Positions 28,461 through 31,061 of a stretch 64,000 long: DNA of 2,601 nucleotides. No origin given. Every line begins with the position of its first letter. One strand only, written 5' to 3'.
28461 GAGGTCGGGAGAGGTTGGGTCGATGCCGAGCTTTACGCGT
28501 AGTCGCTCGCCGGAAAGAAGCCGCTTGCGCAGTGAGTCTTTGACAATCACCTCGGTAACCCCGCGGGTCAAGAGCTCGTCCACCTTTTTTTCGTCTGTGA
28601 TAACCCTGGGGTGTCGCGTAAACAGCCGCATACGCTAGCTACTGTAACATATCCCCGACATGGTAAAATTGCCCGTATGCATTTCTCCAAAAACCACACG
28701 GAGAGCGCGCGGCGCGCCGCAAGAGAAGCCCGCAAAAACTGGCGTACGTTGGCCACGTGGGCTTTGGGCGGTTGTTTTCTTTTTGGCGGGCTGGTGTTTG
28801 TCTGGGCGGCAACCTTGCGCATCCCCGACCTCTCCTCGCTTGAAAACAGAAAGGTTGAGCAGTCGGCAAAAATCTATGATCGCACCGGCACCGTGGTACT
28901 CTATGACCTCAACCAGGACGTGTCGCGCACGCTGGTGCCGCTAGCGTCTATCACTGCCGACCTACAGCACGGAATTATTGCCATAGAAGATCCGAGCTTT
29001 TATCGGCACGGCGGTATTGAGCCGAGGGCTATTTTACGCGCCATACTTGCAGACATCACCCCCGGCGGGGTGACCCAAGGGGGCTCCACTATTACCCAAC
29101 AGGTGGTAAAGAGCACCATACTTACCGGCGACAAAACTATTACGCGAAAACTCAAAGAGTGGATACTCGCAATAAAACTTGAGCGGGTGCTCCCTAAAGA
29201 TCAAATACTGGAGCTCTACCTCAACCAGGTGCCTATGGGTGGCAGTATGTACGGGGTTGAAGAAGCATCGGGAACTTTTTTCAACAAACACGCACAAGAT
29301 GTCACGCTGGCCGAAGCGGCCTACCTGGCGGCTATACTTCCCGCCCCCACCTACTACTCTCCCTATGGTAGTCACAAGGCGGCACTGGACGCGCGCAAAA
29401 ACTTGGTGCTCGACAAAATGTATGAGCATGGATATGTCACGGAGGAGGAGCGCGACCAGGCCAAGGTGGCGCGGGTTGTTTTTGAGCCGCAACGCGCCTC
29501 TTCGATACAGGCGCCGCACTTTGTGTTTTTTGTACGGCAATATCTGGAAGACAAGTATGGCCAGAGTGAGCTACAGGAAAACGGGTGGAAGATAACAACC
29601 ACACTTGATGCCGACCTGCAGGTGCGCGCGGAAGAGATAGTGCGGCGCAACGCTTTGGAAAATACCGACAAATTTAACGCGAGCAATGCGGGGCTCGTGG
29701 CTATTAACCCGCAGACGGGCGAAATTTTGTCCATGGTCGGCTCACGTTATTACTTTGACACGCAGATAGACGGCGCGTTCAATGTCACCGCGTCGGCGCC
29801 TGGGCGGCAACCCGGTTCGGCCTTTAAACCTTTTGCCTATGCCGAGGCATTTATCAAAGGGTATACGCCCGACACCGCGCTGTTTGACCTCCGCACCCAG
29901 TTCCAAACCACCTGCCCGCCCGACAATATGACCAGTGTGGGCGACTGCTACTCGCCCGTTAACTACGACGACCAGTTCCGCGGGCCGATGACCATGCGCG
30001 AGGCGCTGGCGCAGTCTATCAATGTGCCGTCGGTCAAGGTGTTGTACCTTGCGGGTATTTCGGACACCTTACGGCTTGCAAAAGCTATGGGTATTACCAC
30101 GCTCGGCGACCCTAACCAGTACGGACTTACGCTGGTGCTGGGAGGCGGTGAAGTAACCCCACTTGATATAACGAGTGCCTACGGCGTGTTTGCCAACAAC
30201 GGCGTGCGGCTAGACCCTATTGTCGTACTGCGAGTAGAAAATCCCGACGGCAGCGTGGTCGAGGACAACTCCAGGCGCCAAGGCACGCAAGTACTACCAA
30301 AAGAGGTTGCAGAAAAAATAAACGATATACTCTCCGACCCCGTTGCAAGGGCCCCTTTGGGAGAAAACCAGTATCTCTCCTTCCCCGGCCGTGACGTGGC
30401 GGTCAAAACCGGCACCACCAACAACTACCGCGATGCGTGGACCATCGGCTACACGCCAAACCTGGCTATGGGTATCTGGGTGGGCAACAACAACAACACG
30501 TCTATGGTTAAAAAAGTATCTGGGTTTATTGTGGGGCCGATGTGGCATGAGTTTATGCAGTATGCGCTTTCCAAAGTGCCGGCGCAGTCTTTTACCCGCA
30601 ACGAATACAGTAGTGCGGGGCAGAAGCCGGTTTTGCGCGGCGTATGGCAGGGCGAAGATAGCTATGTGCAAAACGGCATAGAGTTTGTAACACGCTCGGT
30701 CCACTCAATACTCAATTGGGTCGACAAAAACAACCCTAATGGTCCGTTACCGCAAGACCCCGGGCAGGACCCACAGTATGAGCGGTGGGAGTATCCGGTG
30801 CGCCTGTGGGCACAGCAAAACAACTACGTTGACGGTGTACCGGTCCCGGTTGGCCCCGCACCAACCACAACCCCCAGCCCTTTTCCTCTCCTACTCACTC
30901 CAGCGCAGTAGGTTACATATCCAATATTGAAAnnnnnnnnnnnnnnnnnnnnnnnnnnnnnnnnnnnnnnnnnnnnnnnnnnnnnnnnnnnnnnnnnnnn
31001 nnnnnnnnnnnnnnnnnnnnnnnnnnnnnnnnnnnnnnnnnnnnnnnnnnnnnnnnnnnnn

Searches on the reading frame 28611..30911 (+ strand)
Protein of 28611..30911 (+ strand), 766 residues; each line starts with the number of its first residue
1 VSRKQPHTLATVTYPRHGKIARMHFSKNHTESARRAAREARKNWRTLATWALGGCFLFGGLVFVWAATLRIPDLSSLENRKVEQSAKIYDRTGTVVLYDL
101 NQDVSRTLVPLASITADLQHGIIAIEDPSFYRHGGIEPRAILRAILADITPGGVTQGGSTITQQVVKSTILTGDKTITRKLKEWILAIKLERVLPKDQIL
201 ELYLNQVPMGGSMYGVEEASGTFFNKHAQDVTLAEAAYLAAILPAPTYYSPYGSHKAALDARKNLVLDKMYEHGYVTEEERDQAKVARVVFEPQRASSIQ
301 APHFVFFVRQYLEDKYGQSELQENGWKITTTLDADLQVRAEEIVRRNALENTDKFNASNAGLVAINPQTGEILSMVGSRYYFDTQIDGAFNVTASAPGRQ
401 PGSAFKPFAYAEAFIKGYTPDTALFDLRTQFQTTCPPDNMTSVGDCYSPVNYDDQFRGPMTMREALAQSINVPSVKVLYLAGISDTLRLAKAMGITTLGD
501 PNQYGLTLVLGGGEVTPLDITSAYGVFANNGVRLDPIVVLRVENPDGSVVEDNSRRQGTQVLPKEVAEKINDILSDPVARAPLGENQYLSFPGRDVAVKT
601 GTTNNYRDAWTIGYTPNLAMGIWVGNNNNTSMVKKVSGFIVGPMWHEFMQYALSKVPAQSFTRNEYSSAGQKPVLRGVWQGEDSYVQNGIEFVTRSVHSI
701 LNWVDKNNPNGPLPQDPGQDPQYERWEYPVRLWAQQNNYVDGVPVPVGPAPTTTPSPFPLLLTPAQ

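Call 12: search_protein_families(library=pfam, proteins=[window:28611-30911:+])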
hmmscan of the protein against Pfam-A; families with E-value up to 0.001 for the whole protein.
window:28611-30911:+ (766 aa): 2 families
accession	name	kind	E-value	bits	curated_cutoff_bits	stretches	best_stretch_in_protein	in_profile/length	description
PF00912.28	Transgly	-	1.2e-58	197.9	27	1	98-270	6-177/178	Transglycosylase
PF00905.27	Transpeptidase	-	3.8e-27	95.7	22.1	1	362-628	3-282/299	Penicillin binding protein transpeptidase domain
